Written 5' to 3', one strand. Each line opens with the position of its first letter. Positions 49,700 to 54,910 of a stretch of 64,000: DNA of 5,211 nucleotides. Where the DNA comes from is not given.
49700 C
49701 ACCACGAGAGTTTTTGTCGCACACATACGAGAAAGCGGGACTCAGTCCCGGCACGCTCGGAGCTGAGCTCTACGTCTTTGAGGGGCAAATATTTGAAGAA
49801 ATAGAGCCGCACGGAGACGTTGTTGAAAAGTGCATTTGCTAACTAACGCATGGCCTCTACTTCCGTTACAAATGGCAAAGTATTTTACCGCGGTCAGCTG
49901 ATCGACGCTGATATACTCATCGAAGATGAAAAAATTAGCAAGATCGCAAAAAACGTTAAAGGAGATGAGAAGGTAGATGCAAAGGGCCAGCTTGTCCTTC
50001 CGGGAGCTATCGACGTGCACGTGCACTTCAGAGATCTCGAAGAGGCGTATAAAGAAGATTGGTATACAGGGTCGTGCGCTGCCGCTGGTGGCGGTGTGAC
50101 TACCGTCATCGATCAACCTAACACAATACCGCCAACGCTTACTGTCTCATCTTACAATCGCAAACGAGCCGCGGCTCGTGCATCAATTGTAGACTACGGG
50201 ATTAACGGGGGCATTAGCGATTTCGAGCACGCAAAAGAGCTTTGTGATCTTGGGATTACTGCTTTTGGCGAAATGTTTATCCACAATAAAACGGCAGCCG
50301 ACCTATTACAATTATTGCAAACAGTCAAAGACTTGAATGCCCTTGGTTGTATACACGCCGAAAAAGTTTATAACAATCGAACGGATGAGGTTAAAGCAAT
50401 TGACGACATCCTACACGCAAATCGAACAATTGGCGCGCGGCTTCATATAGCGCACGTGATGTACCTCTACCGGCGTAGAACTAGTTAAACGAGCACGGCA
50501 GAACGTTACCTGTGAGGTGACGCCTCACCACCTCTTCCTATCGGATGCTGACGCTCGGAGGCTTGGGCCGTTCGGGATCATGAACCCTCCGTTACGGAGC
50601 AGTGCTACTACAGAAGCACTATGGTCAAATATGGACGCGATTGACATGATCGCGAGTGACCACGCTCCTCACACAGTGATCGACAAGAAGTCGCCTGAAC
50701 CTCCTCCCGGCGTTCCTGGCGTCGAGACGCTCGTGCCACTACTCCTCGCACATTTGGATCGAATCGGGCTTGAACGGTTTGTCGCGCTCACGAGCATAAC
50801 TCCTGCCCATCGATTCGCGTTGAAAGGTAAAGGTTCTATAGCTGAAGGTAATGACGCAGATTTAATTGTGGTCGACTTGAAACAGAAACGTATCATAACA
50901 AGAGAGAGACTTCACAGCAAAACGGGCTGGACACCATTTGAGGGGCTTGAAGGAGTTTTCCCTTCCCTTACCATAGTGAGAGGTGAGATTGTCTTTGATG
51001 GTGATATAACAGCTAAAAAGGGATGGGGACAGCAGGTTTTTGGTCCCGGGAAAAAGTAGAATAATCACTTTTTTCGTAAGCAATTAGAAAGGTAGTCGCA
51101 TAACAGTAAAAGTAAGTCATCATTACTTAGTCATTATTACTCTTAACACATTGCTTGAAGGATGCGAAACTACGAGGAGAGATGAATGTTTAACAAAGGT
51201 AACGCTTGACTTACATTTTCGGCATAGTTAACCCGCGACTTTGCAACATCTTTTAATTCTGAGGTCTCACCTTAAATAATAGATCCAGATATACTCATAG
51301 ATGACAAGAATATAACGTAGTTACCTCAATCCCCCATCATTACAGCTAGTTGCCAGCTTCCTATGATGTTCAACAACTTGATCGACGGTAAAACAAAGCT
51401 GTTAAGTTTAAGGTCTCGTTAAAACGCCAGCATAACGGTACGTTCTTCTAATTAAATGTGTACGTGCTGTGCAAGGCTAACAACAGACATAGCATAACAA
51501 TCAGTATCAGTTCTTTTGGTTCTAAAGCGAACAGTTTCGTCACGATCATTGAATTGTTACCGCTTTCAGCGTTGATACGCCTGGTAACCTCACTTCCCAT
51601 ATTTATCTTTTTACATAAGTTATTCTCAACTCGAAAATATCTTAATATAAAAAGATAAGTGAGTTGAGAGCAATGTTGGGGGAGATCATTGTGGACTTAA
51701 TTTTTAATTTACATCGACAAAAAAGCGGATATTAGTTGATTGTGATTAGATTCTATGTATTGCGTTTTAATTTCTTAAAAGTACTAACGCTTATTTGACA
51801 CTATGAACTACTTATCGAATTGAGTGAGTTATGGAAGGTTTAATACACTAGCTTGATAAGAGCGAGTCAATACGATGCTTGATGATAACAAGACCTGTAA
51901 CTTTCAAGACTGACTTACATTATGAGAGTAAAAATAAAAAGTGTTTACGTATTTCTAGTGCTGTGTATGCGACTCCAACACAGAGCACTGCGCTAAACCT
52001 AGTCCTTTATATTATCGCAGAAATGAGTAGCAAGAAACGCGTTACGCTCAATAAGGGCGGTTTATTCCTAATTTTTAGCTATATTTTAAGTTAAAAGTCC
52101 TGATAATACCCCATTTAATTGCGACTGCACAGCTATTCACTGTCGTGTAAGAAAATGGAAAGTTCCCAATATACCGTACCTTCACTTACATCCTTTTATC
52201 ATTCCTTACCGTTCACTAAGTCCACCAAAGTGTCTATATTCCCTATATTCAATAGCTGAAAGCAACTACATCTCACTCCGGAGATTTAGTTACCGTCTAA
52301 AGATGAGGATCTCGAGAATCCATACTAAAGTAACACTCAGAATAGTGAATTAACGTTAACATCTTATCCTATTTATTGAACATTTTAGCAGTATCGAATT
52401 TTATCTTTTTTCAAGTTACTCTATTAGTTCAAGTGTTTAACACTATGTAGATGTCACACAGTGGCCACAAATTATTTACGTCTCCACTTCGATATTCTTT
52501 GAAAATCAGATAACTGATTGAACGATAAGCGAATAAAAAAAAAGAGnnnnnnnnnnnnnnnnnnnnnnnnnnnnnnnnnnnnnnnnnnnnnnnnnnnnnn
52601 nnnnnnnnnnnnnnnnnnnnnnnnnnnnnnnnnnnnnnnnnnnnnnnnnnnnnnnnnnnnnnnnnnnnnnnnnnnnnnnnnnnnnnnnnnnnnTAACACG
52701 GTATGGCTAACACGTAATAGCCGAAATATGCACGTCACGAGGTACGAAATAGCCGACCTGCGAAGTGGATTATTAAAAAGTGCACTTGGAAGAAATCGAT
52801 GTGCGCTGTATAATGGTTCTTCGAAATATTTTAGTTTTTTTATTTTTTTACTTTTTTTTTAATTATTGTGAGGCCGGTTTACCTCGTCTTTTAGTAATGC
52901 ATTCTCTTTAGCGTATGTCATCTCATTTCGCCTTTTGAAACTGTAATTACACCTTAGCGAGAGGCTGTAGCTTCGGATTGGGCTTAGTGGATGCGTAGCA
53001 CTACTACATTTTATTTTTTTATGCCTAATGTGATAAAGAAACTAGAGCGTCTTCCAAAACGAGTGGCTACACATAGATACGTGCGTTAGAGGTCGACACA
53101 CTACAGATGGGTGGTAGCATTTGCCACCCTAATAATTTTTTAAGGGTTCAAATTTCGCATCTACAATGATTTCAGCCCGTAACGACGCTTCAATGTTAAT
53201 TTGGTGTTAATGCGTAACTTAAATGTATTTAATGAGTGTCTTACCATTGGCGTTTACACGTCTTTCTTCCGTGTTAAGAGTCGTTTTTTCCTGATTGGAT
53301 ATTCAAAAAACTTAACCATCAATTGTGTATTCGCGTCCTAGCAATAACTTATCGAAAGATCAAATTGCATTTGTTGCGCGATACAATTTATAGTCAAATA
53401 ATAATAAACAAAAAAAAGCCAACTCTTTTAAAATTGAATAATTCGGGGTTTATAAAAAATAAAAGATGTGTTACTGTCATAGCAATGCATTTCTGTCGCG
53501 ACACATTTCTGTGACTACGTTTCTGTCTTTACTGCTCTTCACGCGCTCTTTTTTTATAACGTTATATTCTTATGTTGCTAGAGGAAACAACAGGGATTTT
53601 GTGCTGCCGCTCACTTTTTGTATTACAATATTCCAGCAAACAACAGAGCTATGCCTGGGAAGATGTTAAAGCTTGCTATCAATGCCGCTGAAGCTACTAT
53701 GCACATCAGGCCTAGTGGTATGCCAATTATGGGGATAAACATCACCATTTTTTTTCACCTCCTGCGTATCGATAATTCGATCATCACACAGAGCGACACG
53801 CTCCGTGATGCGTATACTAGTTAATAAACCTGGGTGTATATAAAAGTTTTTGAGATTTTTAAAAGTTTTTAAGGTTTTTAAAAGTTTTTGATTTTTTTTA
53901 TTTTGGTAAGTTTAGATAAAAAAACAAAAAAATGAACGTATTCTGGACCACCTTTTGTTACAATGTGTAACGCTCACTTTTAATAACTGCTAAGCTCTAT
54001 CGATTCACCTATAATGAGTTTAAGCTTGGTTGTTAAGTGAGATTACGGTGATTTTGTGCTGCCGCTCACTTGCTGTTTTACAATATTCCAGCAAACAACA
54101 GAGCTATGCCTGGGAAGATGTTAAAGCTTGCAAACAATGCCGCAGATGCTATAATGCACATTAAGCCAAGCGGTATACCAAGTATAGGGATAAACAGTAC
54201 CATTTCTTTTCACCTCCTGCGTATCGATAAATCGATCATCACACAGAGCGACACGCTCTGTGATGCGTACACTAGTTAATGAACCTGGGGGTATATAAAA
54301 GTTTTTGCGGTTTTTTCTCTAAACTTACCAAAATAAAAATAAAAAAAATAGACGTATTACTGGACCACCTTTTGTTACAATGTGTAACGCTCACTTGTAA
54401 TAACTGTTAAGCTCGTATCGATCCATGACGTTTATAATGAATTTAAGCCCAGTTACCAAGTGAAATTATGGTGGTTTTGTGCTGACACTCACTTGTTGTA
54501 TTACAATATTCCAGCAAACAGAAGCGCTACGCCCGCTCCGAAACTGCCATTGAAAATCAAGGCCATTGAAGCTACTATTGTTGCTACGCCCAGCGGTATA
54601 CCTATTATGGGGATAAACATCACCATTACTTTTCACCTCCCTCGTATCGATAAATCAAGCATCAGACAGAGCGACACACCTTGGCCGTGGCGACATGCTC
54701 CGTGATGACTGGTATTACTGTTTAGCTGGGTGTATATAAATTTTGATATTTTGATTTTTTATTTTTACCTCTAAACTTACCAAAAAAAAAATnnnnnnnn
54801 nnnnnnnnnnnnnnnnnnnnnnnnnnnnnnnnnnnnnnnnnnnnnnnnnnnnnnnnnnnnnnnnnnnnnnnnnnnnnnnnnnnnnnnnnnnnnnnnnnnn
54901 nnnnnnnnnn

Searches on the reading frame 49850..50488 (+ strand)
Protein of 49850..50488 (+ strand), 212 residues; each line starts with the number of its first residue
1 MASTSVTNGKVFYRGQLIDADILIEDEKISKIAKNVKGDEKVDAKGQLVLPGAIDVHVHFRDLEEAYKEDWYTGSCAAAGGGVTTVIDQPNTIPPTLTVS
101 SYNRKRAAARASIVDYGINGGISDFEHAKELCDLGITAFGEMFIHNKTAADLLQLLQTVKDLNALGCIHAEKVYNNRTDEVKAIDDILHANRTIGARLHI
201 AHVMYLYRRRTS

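Call 45: search_protein_families(library=ncbifam, proteins=[window:49850-50488:+])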
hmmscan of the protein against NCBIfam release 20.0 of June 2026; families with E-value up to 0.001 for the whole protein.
window:49850-50488:+ (212 aa): 57 families (the best 25 are shown)
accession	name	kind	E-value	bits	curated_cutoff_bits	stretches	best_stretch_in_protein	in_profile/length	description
NF002668.0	PRK02382.1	equivalog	1.4e-56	192.1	452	1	3-175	5-179/436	dihydroorotase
NF003271.0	PRK04250.1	equivalog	2.4e-37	128.5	405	1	6-203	5-209/407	dihydroorotase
TIGR00857.1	pyrC_multi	subfamily_domain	5.1e-36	124.5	279.05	1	16-172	2-169/412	dihydroorotase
NF004839.0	PRK06189.1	equivalog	3.7e-29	101.6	631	1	6-171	7-185/451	allantoinase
TIGR03178.1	allantoinase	equivalog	4.7e-28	98.2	357.85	1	6-172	4-183/441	allantoinase AllB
NF006688.0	PRK09236.1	equivalog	7.8e-28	97.4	535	1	1-124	1-128/444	dihydroorotase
NF005751.0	PRK07575.1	equivalog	5.2e-27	94.4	529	1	11-172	13-181/440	dihydroorotase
NF001541.2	PRK00369.1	equivalog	6.3e-27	94.1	310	1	8-182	4-175/400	dihydroorotase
TIGR02033.1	D-hydantoinase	equivalog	4.5e-26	91.8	393.25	1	6-172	3-185/454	dihydropyrimidinase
NF006837.0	PRK09357.1-2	equivalog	2.1e-25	89.2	575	1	5-134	4-138/428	dihydroorotase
NF002284.0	PRK01211.1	subfamily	4.6e-25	88.4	462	1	8-118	4-114/409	dihydroorotase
NF006839.0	PRK09357.1-4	equivalog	9.3e-24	83.8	576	1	19-171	19-179/422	dihydroorotase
NF006559.0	PRK09060.1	equivalog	2.9e-23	81.9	482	1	6-121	9-127/444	dihydroorotase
NF005960.0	PRK08044.1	equivalog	1e-20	73.9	688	1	5-140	6-146/453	allantoinase AllB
NF006844.0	PRK09357.2-5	equivalog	1.6e-20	73.5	701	1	6-96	6-100/422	dihydroorotase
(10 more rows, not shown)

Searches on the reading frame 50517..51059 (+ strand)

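Call 45: search_protein_families(library=ncbifam, proteins=[window:50517-51059:+])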
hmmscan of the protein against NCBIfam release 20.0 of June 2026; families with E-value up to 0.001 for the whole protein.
window:50517-51059:+ (180 aa): 37 families (the best 25 are shown)
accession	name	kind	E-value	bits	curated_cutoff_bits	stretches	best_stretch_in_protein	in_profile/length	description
NF002668.0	PRK02382.1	equivalog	4.1e-66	223.5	452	1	2-174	247-426/436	dihydroorotase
TIGR00857.1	pyrC_multi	subfamily_domain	7.8e-49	166.7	279.05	1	2-160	244-409/412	dihydroorotase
NF006559.0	PRK09060.1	equivalog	2.4e-48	164.6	482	1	2-173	256-435/444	dihydroorotase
NF003271.0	PRK04250.1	equivalog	2.1e-44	151.8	405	1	2-174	231-402/407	dihydroorotase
NF005751.0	PRK07575.1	equivalog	5.4e-44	150.4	529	1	2-168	255-428/440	dihydroorotase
NF002284.0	PRK01211.1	subfamily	2.6e-40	138.6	462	1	2-162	229-391/409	dihydroorotase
NF058539.1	ergo_uti2_ErtD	equivalog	1.7e-32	112.9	650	1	5-175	264-446/449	hydantoin-5-propionate amidohydrolase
NF006837.0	PRK09357.1-2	equivalog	4.4e-31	107.9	575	1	2-163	257-425/428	dihydroorotase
NF009941.0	PRK13404.1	subfamily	7.7e-29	100.7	647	1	3-173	267-458/478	dihydropyrimidinase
NF006688.0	PRK09236.1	equivalog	1.3e-28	100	535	1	4-173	263-439/444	dihydroorotase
NF004839.0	PRK06189.1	equivalog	2e-27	96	631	1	2-167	264-438/451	allantoinase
NF058538.1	ergo_util_ErtD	equivalog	4.1e-26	91.8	600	1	4-174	263-444/446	hydantoin-5-propionate amidohydrolase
TIGR02033.1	D-hydantoinase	equivalog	8.2e-26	90.9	393.25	1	21-174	285-452/454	dihydropyrimidinase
NF001541.2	PRK00369.1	equivalog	8.3e-26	90.4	310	1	1-164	224-387/400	dihydroorotase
NF006841.0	PRK09357.2-2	equivalog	2.6e-25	89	640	1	2-161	252-418/421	dihydroorotase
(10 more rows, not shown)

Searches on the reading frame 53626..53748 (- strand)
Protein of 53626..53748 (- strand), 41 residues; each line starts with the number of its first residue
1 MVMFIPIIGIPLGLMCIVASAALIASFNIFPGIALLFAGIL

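Call 4: search_protein_families(library=pfam, proteins=[window:53626-53748:-], max_evalue=10)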
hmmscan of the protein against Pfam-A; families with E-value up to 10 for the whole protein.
seq(41 aa): 0 families

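Call 5: search_protein_families(library=ncbifam, proteins=[window:53626-53748:-], max_evalue=10)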
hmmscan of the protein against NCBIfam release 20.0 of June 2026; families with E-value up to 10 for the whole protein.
seq(41 aa): 1 family
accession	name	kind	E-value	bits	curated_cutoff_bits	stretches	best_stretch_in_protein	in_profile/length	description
NF033835.0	VraH_fam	subfamily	2.6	8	40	1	3-15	34-46/54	VraH family peptide resistance protein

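Call 12: find_homologous_proteins(query=window:53626-53748:-, max_evalue=1)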
Query seq(41 aa) (41 aa): 5 proteins with E <= 1 among 5 candidates.
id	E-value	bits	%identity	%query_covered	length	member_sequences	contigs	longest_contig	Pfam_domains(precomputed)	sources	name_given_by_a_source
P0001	1.2e-13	67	90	100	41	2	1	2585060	-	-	-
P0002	6.2e-9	52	87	93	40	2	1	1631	-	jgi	jgi:hypothetical protein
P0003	4.7e-7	46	77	100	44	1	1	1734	-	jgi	jgi:hypothetical protein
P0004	3.3e-6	44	78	100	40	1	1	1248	-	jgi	jgi:hypothetical protein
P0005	3.1e-5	41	71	100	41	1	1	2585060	-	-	-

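Call 18: find_related_loci(query=A3, collection=genome_contigs, flank=3000)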
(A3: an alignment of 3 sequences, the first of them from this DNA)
Query A3 (41 aa) in genome_contigs; peptide patterns used: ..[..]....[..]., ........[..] (x = any residue, [..] = any of these).
7 stretches matched a pattern, but none encodes a relative of the query by tblastn (E <= 1e-3).

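Call 19: find_encoding_contigs(protein=P0003, flank=3000)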
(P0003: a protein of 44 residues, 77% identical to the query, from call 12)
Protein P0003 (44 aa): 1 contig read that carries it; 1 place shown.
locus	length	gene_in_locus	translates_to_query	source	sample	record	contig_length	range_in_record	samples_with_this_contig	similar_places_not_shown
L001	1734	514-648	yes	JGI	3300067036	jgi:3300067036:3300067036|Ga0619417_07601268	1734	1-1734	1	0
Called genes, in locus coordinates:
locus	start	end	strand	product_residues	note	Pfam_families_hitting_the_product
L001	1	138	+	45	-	?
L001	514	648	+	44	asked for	-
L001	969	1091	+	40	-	-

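Call 20: find_encoding_contigs(protein=P0002, flank=3000)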
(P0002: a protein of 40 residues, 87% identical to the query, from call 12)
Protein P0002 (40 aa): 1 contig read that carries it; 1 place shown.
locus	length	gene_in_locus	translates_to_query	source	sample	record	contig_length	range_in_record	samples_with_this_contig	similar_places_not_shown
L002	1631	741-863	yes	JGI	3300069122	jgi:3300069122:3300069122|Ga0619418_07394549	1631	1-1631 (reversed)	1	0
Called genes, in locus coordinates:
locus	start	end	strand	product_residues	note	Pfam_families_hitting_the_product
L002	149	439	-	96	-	-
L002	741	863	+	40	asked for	-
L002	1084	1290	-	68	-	-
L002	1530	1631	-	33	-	?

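Call 21: find_encoding_contigs(protein=P0004, flank=3000)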
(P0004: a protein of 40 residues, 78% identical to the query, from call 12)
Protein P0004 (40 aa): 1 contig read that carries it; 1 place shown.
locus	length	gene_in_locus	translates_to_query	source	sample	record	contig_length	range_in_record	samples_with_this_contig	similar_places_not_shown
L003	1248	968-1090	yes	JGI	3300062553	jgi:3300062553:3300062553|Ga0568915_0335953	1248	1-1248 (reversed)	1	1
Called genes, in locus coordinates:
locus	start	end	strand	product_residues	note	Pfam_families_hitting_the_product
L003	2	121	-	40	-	?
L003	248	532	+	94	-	-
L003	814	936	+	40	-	-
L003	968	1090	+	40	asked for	-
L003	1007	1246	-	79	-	?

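Call 42: search_protein_representatives(alignment_id=A2)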
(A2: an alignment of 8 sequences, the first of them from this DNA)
Query: 8 sequences, 41 profile positions. Proteins with E-value up to 0.001 (for the whole library): 6; up to 1e-10: 1; up to 1e-30: 0. The best 6 are listed.
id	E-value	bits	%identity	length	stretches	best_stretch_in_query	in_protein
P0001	7.1e-17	77.0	-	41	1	1-41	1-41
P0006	1.0e-06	44.5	-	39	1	2-41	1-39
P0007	3.9e-06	42.7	-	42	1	2-41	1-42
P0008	1.4e-05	40.8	-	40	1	1-41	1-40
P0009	6.0e-04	35.7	-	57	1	7-41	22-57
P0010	9.0e-04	35.1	-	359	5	18-36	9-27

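Call 46: find_encoding_contigs(protein=P0008, flank=3000)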
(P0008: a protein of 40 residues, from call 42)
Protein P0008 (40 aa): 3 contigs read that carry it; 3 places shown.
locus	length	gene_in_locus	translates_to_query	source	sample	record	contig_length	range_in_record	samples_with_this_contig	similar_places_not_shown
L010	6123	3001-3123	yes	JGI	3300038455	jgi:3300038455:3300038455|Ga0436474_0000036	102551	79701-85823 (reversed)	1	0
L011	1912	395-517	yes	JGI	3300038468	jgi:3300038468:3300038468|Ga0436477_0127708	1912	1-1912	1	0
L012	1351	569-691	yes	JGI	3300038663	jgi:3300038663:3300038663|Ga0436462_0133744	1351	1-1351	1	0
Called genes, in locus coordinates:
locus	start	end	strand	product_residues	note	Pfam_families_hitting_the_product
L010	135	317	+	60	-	-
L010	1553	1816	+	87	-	-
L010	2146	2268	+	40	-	-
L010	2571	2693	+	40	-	-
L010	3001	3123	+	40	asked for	-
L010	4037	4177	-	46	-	-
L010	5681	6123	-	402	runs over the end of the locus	PF01979:Amidohydro_1, PF07969:Amidohydro_3 (faint), PF12890:DHOase (weak)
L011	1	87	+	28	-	?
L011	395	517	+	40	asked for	-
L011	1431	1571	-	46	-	-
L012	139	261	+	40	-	-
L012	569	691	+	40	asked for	-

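Call 47: find_encoding_contigs(protein=P0007, flank=3000)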
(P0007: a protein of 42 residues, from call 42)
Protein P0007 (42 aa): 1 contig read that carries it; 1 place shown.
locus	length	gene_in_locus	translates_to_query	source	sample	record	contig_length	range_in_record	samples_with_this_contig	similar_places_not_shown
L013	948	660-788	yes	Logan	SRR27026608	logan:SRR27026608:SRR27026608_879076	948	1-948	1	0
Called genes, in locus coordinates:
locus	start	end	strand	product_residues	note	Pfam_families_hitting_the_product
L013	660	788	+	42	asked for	-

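Call 50: find_encoding_contigs(protein=P0006, flank=3000)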
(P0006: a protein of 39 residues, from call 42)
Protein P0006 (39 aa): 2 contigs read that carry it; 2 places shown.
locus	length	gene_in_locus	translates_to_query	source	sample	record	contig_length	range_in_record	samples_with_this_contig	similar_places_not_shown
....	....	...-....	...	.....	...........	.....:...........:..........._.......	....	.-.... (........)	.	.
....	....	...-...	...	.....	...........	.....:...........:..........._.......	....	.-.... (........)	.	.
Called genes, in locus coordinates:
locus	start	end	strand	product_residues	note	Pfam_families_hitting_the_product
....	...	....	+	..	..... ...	-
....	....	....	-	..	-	?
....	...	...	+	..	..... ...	-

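Call 51: find_encoding_contigs(protein=P0009, flank=3000)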
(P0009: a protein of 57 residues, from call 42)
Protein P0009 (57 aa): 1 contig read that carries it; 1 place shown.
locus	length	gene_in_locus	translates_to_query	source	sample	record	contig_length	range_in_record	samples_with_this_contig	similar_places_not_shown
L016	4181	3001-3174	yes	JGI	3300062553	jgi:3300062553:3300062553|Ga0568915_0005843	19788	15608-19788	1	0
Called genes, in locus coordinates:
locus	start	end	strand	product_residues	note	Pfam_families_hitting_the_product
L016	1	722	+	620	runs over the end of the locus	PF02518:HATPase_c, PF13589:HATPase_c_3, PF09239:Topo-VIb_trans, PF18000:Top6b_C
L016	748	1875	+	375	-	PF04406:TP6A_N, PF20768:Topo_VI_alpha, PF21180:TOP6A-Spo11_Toprim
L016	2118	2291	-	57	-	-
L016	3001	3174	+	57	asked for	-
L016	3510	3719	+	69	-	-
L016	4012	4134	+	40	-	-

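Call 70: find_homologous_proteins(query=A6, max_evalue=0.1)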
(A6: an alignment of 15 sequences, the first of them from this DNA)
Query A6 (15 sequences) (41 aa, profile of the alignment): 9 proteins with E <= 0.1 among 5795 candidates.
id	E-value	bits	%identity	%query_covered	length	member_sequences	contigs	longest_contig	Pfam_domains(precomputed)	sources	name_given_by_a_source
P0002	1.6e-15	75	87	93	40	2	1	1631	-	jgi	jgi:hypothetical protein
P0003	6.4e-15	73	77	100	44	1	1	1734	-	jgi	jgi:hypothetical protein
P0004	1.7e-14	71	78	100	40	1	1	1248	-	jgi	jgi:hypothetical protein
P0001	5.7e-14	70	90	100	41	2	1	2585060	-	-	-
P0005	3.1e-13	67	71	100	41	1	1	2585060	-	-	-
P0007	6.8e-12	63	60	93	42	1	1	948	-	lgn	-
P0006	1.0e-11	62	55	93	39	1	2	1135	-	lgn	-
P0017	8.9e-11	59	63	98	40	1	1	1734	-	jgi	jgi:hypothetical protein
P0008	4.9e-10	57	60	100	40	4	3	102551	-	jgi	jgi:hypothetical protein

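Call 77: search_protein_families(library=padloc, proteins=[window:53626-53748:-], max_evalue=10)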
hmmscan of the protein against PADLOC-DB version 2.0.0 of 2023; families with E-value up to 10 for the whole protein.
seq(41 aa): 0 families

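Call 78: search_protein_families(library=phrogs, proteins=[window:53626-53748:-], max_evalue=10)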
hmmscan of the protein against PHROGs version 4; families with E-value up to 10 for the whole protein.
seq(41 aa): 0 families

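Call 96: predict_structure(alignment_id=A2)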
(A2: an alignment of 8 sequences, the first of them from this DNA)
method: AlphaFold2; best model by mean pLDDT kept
length: 41 residues; sequences in the alignment: 8
mean_pLDDT: 78.2   pTM: 0.44
mean pLDDT of the five models: 78.2, 76.0, 73.4, 69.7, 68.7
residues with pLDDT >= 90: 0; 70-90: 34; 50-70: 7; < 50: 0
segments of 3 or more residues with pLDDT < 50: none
pLDDT, mean of each block of 10 residues (from residue 1): 72 83 84 76 60
secondary structure, 60 per line:
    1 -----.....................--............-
elements in order: H6-26 H29-40

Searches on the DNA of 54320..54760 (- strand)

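Call 101: search_dna_similar(query=window:54320-54760:-, collection=phages, mode=distant, max_rows=5)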
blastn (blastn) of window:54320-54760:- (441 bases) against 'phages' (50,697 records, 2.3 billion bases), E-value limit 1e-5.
No match.

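Call 102: search_dna_similar(query=window:54320-54760:-, collection=plasmids, mode=distant, max_rows=5)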
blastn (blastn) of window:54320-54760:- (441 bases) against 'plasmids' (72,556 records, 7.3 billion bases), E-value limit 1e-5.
No match.

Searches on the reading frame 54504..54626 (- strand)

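Call 4: search_protein_families(library=pfam, proteins=[window:54504-54626:-], max_evalue=10)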
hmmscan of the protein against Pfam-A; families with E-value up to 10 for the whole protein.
seq(41 aa): 0 families

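Call 5: search_protein_families(library=ncbifam, proteins=[window:54504-54626:-], max_evalue=10)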
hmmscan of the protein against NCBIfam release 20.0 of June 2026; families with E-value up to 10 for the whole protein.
seq(41 aa): 1 family
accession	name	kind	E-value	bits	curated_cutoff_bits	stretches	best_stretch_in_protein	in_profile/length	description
NF033835.0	VraH_fam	subfamily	1.8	8.5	40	1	3-15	34-46/54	VraH family peptide resistance protein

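Call 77: search_protein_families(library=padloc, proteins=[window:54504-54626:-], max_evalue=10)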
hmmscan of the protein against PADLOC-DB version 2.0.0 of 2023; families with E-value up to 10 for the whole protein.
seq(41 aa): 0 families

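Call 78: search_protein_families(library=phrogs, proteins=[window:54504-54626:-], max_evalue=10)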
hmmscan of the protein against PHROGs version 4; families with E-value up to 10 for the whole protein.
seq(41 aa): 0 families
